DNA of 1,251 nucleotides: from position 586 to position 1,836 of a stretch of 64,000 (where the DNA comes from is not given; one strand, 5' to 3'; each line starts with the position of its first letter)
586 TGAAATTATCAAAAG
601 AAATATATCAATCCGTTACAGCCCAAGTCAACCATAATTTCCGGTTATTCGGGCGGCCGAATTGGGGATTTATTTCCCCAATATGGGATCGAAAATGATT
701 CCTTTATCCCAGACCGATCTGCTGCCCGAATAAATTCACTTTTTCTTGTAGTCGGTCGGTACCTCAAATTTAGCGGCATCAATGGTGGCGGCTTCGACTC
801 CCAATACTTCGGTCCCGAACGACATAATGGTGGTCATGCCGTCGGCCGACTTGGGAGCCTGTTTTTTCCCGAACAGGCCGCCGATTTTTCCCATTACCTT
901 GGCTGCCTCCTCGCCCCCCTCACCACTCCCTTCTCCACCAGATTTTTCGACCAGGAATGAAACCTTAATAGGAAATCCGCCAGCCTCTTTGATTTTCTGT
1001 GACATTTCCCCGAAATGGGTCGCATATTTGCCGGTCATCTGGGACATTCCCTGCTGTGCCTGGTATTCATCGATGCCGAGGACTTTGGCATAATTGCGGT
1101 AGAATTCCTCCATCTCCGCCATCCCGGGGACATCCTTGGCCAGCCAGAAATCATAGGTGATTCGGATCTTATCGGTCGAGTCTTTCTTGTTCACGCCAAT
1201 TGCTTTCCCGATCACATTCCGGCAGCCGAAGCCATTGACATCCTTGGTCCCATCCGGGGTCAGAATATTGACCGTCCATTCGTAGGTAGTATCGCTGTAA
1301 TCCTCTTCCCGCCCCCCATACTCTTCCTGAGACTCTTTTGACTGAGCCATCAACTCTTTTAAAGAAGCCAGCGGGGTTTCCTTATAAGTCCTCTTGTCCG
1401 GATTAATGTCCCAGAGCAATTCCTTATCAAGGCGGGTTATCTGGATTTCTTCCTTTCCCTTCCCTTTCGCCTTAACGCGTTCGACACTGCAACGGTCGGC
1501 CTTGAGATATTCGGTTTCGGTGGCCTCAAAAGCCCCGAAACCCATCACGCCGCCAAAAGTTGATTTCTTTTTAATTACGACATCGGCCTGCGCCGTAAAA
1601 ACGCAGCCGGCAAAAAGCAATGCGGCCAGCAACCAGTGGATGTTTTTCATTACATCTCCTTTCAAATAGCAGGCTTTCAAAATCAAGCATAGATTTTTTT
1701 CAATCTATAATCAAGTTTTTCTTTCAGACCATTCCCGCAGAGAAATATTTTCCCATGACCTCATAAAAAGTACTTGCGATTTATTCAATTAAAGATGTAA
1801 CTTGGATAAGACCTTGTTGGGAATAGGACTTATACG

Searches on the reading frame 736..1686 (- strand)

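Call 18: search_protein_families(library=pfam, proteins=[window:736-1686:-], max_evalue=0.001)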
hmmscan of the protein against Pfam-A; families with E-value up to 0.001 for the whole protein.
window:736-1686:- (316 aa): 1 family
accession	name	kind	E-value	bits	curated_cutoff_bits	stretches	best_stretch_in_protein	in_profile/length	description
PF14371.13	DUF4412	-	0.00025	21.3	21.6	0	259-313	141-191/191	Domain of unknown function (DUF4412)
